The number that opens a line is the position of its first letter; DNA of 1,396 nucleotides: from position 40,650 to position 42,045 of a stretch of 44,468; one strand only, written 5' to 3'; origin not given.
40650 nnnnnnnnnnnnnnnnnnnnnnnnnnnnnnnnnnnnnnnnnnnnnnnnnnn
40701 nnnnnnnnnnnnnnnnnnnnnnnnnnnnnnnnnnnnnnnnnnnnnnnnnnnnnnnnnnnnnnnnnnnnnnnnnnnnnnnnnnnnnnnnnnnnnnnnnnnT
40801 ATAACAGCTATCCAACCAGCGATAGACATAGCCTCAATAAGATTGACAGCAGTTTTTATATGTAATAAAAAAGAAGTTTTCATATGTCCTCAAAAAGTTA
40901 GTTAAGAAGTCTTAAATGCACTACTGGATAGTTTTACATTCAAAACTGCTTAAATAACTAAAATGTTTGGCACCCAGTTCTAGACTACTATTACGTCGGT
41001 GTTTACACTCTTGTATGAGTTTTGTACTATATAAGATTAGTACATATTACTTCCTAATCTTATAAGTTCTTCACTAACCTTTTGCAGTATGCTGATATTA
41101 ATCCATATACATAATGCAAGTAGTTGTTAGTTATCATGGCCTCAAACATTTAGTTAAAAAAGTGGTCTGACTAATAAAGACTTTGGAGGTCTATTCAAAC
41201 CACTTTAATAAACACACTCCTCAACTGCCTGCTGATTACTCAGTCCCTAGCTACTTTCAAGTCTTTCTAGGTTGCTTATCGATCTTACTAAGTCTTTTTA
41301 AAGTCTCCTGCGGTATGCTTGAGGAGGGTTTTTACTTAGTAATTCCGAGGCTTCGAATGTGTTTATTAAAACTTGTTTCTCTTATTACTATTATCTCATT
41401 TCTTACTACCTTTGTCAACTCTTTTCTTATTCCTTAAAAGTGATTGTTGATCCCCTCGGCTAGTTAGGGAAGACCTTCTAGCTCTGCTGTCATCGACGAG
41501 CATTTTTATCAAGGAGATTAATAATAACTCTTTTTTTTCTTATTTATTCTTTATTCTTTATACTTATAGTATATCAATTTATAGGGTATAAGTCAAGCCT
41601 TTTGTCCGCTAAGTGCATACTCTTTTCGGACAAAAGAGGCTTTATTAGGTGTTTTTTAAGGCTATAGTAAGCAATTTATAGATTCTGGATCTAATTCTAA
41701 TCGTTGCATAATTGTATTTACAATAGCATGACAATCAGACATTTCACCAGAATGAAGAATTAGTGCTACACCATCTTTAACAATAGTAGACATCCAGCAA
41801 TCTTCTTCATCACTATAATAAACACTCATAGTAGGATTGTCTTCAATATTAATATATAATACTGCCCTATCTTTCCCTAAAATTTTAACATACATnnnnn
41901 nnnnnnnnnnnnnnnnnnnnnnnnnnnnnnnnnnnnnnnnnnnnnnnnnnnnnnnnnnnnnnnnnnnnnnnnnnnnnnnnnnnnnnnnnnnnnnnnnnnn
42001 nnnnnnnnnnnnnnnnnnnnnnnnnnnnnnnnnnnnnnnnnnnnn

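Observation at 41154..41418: Promoter, 230-nt RNA and terminator directly upstream of the lysis cassette, resembling lambda pR'/6S RNA/tR'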

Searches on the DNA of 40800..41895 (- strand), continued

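Call 58: search_rna_families(source=L015, start=5200, end=6150, threshold=evalue, max_evalue=10, show_alignments=2)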
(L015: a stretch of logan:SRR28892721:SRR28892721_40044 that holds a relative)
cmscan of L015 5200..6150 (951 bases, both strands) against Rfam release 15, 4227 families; matches with E-value up to 10: 8.
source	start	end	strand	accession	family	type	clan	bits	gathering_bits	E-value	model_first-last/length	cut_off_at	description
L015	5888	5976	-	RF04061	mir-1420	Gene; miRNA;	-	29.2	70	0.0006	1-87/87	no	mir-1420 microRNA precursor family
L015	5834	5910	-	RF04089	mir-753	Gene; miRNA;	-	25.6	62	0.011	1-62/62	no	mir-753 microRNA precursor family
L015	5834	5909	-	RF03814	mir-2797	Gene; miRNA;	-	21.9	74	0.33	1-77/77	no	mir-2797 microRNA precursor family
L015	5828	5918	-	RF00637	mir-276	Gene; miRNA;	-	20.5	62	0.034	1-90/90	no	mir-276 microRNA precursor family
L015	5642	5697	+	RF01150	sR11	Gene; snRNA; snoRNA; CD-box;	-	19.2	39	0.57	1-57/57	no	Small nucleolar RNA sR11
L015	5840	5904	+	RF04205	MIR2606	Gene; miRNA;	-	18.6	139.7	8.5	1-165/165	no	MIR2606 microRNA precursor family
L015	5836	5957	+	RF02365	Yfr17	Gene; sRNA;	-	15.7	50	4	1-264/264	no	Cyanobacterial functional RNA 17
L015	5827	5912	-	RF00947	mir-929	Gene; miRNA;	-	14.6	56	7.2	1-74/74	no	mir-929 microRNA precursor family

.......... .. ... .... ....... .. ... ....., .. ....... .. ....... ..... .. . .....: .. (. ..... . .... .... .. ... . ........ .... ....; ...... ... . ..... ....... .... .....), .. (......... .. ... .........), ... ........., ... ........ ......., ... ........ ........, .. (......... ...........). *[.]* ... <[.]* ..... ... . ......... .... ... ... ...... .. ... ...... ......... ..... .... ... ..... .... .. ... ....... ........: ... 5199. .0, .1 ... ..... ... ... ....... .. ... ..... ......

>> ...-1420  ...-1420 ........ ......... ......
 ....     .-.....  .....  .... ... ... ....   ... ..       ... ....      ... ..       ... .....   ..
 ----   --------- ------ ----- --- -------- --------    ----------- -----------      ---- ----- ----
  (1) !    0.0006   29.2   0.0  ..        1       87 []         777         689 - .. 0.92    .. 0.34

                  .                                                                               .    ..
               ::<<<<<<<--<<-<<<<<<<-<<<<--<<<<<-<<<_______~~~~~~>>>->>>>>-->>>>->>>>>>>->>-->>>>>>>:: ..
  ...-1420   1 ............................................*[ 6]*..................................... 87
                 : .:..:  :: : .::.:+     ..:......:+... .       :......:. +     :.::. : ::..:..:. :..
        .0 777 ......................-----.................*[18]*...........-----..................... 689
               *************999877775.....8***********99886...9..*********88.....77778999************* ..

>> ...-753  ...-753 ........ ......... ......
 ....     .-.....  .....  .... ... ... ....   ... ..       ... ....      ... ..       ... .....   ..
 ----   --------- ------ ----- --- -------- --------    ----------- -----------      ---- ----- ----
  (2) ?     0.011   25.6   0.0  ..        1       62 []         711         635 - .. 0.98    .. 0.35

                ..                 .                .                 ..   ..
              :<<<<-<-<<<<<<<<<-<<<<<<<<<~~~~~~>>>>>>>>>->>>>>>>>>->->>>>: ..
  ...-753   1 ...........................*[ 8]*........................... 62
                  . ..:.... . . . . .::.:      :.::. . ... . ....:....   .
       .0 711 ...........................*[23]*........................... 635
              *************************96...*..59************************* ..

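Call 61: build_rna_model(alignment_id=A7, structure=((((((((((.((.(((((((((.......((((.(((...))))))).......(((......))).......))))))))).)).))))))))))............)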
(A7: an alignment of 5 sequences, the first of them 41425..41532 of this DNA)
Model R2 built from alignment A7 (5 sequences, 109 columns); structure: as given.
model positions 106; base pairs 31; branch points 1; effective number of sequences 1.25; information 0.589 bits per position. Calibrated on 0.2 Mb of random sequence (short: E-values are rough).
structure used (alignment columns):
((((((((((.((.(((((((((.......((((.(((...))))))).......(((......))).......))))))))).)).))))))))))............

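Call 62: search_with_rna_model(model_id=R2, sources=[window, L007, L010, L011, L012, L015, L017, L018, L019, L020, L021, L022, L023, L024, L025, L026, L027, L028, L029, L030, L031, L032, L033, L034, L035, L036, L037, L038, L039, L040, L041, L042, L043, L044, L045, L046, L047, L048, L049, L050, L051, L052, L053, L054, L055, L056, L057, L058, L059, L060, L061, L062, L063, L064, L065, L066, L067, L068, L069, L070, L071, L072, L073, L074, L075, L076, L077, L078, L079, L080, L081, L082, L083, L084, L085, L086, L087, L088, L089, L090], max_evalue=1)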
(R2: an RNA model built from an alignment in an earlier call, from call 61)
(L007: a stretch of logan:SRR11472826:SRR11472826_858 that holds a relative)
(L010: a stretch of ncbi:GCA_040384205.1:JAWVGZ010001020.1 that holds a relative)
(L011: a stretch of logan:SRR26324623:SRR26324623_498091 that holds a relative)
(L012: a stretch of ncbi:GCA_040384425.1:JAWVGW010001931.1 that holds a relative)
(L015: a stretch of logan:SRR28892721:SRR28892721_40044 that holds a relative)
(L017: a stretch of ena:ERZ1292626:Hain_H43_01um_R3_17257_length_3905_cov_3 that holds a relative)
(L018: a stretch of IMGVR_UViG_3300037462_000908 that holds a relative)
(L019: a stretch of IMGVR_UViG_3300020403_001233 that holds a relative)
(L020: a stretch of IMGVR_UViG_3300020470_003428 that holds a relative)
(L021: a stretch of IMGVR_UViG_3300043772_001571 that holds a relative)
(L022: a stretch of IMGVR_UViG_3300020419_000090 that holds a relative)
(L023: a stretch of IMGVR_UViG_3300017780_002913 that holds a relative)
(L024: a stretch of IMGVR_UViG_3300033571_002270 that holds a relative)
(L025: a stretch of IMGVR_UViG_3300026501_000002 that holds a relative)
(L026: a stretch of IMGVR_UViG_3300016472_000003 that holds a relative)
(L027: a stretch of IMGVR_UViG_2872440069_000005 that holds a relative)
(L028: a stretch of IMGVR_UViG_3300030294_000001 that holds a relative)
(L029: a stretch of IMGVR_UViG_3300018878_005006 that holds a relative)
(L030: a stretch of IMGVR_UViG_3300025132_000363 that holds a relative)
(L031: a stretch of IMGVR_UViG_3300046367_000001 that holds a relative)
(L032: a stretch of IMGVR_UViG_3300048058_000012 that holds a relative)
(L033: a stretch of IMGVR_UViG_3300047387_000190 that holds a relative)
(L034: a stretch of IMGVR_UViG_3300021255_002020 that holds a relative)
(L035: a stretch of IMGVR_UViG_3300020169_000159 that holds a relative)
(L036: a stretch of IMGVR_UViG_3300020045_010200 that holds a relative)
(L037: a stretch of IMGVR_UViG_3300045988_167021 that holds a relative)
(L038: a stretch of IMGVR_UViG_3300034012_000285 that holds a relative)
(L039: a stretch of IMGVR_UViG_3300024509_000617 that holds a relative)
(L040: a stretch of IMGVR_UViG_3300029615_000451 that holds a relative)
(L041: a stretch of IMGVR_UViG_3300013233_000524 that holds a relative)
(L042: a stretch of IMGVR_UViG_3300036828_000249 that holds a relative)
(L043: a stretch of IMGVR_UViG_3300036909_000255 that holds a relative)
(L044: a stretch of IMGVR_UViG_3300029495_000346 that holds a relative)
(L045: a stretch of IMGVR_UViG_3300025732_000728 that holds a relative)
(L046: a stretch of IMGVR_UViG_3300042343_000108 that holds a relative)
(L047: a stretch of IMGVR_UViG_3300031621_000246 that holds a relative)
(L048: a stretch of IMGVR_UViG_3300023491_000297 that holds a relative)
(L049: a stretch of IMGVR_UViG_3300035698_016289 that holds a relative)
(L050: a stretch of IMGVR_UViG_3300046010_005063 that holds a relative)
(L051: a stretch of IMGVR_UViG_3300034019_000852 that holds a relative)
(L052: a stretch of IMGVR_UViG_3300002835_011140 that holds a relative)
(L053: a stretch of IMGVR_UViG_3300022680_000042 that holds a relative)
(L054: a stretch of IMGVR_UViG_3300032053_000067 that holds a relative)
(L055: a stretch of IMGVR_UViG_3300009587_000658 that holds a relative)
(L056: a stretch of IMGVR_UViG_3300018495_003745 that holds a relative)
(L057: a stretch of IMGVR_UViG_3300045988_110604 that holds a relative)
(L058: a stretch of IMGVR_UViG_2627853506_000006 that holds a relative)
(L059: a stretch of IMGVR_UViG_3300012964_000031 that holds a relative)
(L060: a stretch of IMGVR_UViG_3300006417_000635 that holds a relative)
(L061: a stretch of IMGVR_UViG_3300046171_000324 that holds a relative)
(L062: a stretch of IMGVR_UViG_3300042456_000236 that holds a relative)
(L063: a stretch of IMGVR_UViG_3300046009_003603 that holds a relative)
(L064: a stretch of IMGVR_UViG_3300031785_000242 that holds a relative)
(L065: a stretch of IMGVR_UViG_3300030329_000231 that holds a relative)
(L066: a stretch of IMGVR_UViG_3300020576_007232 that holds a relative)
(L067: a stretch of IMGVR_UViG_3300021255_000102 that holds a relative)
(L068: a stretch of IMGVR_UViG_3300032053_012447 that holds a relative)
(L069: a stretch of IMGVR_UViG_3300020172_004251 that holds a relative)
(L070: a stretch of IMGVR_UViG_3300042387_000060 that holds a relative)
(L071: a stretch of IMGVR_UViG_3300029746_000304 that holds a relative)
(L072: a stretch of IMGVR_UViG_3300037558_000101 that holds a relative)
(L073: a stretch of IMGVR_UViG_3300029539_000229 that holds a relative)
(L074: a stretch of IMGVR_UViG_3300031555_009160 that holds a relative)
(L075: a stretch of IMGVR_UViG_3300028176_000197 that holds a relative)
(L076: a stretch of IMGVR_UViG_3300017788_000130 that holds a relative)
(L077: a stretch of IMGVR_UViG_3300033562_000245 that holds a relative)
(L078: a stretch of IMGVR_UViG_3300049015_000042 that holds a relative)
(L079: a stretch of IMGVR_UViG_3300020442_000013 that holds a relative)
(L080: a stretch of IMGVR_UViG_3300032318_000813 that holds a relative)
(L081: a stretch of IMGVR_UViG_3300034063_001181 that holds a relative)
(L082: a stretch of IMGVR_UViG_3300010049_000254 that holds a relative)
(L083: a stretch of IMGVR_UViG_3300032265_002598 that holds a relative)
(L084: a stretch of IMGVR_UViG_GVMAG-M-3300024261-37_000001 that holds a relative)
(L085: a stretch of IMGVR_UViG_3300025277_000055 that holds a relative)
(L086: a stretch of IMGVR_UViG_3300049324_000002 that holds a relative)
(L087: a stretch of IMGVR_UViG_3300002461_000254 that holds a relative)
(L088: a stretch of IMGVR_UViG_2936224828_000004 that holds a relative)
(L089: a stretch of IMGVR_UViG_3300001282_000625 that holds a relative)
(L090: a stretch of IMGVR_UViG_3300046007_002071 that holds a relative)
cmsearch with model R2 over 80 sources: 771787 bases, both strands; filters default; matches with E-value up to 1: 7.
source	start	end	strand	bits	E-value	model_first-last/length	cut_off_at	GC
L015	5753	5858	+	121.1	2.6e-25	1-106/106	no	0.42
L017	1521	1626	+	121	2.8e-25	1-106/106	no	0.41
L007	1413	1518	+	120.1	4.7e-25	1-106/106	no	0.41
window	41427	41532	-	103.7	3.9e-21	1-106/106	no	0.39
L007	1403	1508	-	24.3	0.05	1-106/106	no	0.4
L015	5743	5848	-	23.8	0.063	1-106/106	no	0.4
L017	1511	1616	-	22.3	0.15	1-106/106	no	0.4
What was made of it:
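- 41436..41532 (-): RNA domain A. A closing helix of about 21 bp holds a hairpin with the invariant sequence CGUCGAUGAC and a second, variable hairpin. Model R2 scores 104-121 bits on the sense strand and 22-24 bits on the antisense strand (call 62).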

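Call 65: search_with_rna_model(model_id=R2, sources=[L091, L092, L093, L094, L095, L096, L097, L098, L099, L100, L101, L102, L103, L104, L105, L106, L107, L108, L109, L110, L111, L112, L113, L114, L115, L116, L117, L118, L119, L120, L121, L122, L123, L124, L125, L126], max_evalue=1, show_alignments=3)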
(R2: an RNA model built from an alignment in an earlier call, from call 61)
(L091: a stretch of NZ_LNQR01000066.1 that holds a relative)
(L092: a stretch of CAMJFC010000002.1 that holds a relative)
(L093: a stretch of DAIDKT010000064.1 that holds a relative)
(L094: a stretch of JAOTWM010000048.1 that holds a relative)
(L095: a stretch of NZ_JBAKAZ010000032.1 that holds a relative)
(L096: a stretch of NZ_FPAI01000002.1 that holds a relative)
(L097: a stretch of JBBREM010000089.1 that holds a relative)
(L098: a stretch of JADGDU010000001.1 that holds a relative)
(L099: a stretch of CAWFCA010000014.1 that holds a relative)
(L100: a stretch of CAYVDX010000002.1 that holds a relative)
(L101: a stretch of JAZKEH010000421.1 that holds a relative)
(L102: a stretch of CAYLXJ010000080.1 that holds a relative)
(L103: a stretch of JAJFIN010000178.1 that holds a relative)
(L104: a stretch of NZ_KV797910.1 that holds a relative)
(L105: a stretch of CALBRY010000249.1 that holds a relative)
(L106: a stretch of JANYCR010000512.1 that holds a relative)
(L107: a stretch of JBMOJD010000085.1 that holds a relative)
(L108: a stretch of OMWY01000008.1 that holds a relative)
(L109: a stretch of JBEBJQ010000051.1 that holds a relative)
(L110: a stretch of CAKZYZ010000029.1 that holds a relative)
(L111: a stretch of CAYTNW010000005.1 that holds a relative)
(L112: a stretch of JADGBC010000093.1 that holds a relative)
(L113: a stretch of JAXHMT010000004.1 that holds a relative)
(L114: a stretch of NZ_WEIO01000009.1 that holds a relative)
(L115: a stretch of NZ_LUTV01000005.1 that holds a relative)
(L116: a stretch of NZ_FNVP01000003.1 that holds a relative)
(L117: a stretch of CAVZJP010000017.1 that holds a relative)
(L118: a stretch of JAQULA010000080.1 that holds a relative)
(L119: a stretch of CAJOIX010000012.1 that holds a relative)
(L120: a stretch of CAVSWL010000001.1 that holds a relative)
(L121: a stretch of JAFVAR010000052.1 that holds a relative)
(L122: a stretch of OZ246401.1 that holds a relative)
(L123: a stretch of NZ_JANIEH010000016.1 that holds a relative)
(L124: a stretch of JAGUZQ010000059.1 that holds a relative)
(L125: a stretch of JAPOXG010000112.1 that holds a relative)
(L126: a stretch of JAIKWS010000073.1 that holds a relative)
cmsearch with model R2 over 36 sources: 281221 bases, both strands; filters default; matches with E-value up to 1: 0.
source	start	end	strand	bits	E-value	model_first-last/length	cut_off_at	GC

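Call 77: search_with_rna_model(model_id=R1, sources=[L002, L007, L015, L017, L010, L014, L012], max_evalue=0.3, filters=off, make_alignment=true)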
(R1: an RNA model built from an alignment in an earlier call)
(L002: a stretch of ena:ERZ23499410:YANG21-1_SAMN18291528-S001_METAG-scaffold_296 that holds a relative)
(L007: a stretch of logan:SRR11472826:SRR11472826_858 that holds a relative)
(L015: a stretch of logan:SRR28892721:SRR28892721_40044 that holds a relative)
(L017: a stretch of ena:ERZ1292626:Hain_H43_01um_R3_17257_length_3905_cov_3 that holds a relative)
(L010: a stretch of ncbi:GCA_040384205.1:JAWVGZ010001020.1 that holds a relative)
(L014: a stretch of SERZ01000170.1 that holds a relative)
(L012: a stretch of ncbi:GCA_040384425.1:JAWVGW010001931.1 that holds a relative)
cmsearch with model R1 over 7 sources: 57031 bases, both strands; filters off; matches with E-value up to 0.3: 21.
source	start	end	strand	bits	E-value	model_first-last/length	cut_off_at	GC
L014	1173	1358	-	225.5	7.1e-57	1-186/186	no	0.38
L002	5604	5790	+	224.8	1.1e-56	1-186/186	no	0.36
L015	5836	5908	+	17.6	0.0045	1-186/186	no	0.36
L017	1604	1676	+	17.6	0.0045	1-186/186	no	0.36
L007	1058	1233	+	15.8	0.013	1-186/186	no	0.4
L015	5891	5973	-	14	0.038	1-186/186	no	0.34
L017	1214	1348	+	13.3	0.057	1-186/186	no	0.41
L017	1659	1741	-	13.3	0.058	1-186/186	no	0.35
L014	867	945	-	13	0.07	1-186/186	no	0.25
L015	7444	7517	-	12.8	0.077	1-186/186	no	0.27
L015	910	941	-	12.7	0.08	1-186/186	no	0.19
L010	4557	4604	-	11.9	0.13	1-186/186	no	0.15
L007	3833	3888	+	11.5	0.16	1-186/186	no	0.39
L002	4434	4465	+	11.5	0.17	1-186/186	no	0.19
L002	6554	6603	-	11.4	0.18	1-186/186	no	0.36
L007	1517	1595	-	11.2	0.2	1-186/186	no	0.32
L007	584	628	-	11.2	0.2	1-186/186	no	0.4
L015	5416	5579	+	11.1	0.21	1-186/186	no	0.47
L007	5633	5713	+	11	0.23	1-186/186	no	0.42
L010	4614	4706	+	10.7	0.26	1-186/186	no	0.26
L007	1410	1511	+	10.6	0.28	1-186/186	no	0.41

Alignment A9: 21 matches aligned to the model, 347 columns, each read 5' to 3' on its own strand. Consensus structure (alignment columns), stored with it:
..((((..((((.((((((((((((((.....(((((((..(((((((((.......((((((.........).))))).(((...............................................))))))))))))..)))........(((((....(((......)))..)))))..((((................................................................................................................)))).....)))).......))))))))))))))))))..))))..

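Call 93: search_with_rna_model(model_id=R2, source=L010, start=6380, end=6780, filters=off, max_evalue=10, show_alignments=2)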
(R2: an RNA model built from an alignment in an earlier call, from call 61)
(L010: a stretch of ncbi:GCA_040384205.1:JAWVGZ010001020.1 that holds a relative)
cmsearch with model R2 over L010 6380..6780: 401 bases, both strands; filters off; matches with E-value up to 10: 8.
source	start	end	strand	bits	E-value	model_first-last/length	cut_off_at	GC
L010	6424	6467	+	5.4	0.91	1-106/106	no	0.23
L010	6721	6753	+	4.7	1.3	1-106/106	no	0.21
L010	6383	6412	+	2.7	4.1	1-106/106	no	0.13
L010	6714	6740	-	1.8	6.6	1-106/106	no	0.15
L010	6386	6414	-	1.7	6.9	1-106/106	no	0.14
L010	6482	6522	+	1.5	7.8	1-106/106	no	0.39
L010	6757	6777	+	1.4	8.2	1-106/106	no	0.19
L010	6438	6456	-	1.3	8.8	1-106/106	no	0.21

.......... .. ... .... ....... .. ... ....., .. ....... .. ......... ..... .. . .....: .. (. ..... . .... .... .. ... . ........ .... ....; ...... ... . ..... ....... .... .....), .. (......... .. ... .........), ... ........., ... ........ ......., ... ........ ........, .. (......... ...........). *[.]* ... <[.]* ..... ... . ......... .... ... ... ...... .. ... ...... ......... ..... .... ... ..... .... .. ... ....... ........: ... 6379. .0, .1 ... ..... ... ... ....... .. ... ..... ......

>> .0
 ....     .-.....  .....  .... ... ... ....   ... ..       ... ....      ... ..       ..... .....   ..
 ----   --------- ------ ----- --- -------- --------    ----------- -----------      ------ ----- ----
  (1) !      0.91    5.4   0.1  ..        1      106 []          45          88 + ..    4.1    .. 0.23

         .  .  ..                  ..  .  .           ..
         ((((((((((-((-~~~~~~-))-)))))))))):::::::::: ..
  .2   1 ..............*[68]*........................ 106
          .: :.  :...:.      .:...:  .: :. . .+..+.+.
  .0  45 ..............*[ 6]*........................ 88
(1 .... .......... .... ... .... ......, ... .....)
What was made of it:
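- L010's second domain is not detected by the domain A model (call 93).
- Tried and rejected: It failed (call 93).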
